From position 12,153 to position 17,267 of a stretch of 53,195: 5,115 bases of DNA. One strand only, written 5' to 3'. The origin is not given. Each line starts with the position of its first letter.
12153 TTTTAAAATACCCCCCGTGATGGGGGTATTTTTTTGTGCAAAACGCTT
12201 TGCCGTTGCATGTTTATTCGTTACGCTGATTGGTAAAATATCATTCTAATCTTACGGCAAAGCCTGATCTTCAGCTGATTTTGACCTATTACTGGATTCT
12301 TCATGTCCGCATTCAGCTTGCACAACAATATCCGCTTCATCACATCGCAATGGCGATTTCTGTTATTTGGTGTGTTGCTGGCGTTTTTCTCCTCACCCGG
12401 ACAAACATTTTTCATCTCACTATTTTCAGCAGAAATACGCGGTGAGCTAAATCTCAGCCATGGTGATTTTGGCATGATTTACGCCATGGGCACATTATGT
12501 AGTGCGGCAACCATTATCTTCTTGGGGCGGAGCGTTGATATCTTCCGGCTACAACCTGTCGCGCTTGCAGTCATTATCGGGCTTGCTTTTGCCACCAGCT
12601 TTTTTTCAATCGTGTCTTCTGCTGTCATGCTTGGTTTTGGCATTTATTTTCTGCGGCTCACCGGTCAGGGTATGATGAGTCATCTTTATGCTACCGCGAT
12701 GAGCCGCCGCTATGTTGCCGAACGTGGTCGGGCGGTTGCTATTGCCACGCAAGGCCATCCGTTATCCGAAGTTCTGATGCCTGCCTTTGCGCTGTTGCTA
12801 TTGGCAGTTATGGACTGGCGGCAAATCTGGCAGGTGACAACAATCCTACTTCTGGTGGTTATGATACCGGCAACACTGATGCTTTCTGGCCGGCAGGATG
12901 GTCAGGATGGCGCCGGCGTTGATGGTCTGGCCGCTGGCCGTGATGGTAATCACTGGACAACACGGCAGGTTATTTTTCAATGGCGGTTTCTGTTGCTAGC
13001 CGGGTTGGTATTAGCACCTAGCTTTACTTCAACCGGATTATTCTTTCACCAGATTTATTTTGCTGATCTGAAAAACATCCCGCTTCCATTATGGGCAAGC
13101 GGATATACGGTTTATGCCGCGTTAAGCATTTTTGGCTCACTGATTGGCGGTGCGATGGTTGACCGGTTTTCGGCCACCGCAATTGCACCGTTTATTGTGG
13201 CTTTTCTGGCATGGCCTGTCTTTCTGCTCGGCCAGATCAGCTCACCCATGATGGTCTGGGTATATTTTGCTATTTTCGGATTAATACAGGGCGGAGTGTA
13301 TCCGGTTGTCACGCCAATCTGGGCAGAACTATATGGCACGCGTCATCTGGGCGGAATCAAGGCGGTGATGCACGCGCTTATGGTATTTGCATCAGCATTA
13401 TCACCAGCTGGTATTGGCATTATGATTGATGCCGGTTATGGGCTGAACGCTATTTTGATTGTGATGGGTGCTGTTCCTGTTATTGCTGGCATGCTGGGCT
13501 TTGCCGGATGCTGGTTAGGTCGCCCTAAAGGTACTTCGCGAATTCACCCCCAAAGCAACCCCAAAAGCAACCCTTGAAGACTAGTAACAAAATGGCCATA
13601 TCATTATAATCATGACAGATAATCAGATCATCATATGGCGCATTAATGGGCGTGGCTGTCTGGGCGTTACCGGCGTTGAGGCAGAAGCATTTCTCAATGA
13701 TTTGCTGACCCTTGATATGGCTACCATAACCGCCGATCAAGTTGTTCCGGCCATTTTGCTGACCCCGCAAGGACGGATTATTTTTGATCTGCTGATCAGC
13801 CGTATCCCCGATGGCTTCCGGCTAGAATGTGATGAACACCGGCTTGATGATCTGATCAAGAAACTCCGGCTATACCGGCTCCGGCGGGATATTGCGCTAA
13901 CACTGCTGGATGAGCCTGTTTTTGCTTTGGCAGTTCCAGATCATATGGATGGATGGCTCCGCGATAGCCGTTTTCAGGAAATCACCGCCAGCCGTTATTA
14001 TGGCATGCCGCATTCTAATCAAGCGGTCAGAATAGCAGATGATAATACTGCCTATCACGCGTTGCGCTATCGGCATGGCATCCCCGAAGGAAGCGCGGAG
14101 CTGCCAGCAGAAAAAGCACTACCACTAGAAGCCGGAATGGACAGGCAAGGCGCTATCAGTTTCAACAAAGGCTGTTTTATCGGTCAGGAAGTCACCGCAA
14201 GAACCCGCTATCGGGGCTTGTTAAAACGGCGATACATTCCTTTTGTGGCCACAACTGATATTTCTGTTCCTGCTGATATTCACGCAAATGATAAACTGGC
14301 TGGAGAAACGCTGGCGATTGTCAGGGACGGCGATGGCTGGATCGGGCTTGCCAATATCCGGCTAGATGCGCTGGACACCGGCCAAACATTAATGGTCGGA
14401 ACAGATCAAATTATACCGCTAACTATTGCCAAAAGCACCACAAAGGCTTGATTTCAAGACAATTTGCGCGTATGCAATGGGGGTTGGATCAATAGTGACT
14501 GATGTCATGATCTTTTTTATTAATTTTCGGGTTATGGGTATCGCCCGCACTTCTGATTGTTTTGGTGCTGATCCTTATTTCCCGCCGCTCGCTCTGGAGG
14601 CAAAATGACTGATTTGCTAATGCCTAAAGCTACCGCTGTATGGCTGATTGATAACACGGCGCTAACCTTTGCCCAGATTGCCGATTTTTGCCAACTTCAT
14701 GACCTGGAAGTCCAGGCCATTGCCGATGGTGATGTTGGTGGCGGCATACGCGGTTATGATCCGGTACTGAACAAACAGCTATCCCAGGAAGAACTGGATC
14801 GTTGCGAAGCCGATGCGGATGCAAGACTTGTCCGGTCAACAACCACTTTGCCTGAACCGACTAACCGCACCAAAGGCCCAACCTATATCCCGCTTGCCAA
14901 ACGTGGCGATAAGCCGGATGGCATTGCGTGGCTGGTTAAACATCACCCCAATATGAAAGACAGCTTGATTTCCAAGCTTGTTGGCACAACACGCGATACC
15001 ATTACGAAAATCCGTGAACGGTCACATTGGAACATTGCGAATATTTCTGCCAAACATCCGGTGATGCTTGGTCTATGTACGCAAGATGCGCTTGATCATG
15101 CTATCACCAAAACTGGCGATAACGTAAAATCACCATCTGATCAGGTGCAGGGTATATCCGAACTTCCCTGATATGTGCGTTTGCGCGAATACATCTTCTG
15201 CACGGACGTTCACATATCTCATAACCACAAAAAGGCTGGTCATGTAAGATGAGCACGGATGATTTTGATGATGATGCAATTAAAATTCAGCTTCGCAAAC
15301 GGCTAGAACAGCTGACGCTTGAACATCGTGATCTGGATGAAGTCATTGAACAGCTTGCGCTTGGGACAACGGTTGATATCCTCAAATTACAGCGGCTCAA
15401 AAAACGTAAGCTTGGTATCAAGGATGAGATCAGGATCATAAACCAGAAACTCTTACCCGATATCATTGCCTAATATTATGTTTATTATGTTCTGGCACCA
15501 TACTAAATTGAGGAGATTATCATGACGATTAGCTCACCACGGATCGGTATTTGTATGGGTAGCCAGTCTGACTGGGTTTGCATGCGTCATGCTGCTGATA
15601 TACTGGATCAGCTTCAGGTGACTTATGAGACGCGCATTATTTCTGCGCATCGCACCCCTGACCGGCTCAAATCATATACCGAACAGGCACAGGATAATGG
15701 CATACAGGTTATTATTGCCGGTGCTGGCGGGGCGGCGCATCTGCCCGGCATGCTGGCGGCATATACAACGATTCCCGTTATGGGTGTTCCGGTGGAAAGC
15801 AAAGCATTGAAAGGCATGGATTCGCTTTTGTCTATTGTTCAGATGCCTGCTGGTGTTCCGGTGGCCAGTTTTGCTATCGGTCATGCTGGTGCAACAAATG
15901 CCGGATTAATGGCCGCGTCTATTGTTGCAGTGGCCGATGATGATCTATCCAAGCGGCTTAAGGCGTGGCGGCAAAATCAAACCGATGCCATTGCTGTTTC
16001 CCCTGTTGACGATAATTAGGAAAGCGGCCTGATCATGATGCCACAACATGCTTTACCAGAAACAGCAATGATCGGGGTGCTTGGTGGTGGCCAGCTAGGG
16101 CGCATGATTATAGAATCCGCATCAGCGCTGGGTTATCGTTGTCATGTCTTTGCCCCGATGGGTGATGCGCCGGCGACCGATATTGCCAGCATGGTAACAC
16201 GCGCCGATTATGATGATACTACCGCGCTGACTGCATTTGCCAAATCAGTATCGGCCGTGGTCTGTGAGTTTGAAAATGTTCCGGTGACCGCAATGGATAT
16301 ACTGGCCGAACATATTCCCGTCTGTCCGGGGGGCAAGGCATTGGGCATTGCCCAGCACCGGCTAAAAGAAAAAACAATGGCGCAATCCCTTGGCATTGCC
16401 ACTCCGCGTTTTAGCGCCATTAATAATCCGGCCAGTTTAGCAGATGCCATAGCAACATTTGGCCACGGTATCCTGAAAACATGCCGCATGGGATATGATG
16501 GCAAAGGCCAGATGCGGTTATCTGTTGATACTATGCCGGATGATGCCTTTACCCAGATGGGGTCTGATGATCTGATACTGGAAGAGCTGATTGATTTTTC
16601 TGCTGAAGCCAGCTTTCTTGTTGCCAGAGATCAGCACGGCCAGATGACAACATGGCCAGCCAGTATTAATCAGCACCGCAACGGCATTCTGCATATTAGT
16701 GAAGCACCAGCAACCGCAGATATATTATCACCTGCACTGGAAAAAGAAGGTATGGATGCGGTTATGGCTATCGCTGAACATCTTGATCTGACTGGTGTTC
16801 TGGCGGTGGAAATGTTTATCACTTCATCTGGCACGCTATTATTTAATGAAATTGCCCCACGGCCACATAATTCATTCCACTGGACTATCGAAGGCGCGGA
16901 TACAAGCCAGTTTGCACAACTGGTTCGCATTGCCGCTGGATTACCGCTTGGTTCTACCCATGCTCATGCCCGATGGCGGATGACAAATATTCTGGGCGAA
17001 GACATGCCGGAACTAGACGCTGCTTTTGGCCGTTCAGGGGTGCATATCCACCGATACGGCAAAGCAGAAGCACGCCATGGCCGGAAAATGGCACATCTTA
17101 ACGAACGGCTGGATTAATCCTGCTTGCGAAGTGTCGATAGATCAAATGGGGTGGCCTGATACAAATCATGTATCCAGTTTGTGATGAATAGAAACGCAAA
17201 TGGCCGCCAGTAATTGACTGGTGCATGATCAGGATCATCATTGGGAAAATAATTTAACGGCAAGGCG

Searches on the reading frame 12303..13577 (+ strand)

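Call 21: search_protein_families(library=pfam, proteins=[window:12303-13577:+], max_evalue=0.0001)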
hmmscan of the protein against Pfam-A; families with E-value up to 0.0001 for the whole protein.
window:12303-13577:+ (424 aa): 1 family
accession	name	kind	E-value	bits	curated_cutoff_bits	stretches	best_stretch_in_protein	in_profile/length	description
PF07690.21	MFS_1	-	2.7e-30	105.9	33.4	2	25-352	3-331/347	Major Facilitator Superfamily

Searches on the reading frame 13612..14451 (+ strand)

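Call 21: search_protein_families(library=pfam, proteins=[window:13612-14451:+], max_evalue=0.0001)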
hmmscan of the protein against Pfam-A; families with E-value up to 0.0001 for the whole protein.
window:13612-14451:+ (279 aa): 1 family
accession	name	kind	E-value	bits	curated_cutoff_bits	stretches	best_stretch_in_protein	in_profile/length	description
PF01571.26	GCV_T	-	5.4e-06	26.3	25.6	1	18-73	52-108/255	Aminomethyltransferase folate-binding domain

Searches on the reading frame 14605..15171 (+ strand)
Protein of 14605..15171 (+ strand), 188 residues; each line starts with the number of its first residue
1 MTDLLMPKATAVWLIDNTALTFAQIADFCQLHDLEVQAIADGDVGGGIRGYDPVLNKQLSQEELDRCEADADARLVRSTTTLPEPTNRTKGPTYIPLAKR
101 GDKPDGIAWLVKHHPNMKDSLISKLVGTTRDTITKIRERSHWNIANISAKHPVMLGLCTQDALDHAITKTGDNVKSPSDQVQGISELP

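Call 22: search_protein_families(library=pfam, proteins=[window:14605-15171:+], max_evalue=0.0001)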
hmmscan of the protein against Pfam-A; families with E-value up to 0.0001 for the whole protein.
window:14605-15171:+ (188 aa): 1 family
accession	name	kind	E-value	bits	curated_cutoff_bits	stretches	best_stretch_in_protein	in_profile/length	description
PF06242.16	TrcR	-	3.3e-57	192.9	22.2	1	34-170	1-137/139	Transcriptional cell cycle regulator TrcR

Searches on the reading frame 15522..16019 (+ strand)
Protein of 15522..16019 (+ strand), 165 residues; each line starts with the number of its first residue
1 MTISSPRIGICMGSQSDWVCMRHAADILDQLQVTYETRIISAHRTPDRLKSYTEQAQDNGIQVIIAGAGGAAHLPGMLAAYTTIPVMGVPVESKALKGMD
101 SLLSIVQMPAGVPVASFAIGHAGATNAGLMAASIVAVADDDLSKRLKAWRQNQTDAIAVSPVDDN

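Call 90: search_protein_families(library=pfam, proteins=[window:15522-16019:+], max_evalue=0.001)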
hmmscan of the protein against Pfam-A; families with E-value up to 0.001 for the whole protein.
window:15522-16019:+ (165 aa): 1 family
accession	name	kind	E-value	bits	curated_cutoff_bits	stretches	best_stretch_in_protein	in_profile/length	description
PF00731.26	AIRC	-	4.1e-63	211.8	30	1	8-155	2-147/148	AIR carboxylase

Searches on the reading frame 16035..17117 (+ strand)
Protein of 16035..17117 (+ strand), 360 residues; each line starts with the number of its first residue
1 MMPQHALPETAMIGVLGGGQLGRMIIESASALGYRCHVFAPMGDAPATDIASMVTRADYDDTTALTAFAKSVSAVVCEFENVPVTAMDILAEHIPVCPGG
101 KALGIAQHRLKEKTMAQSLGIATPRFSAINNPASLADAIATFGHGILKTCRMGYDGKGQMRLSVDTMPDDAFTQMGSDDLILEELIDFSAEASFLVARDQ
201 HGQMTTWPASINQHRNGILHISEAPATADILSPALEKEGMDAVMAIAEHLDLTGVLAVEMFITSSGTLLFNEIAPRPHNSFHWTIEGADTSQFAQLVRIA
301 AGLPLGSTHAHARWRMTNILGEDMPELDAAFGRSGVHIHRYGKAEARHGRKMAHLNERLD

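Call 22: search_protein_families(library=pfam, proteins=[window:16035-17117:+], max_evalue=0.0001)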
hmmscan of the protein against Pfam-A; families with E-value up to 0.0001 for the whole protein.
window:16035-17117:+ (360 aa): 3 families
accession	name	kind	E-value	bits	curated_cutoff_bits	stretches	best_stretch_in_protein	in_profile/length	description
PF02222.28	ATP-grasp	-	9.6e-47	159.4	27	1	115-293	2-179/179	ATP-grasp domain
PF22660.2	RS_preATP-grasp-like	-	4.2e-29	101.3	27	1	12-107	3-98/98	Ribonucleotide synthetase preATP-grasp domain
PF17769.7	PurK_C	-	7.2e-12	45.3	22.6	1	316-356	3-44/56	Phosphoribosylaminoimidazole carboxylase C-terminal domain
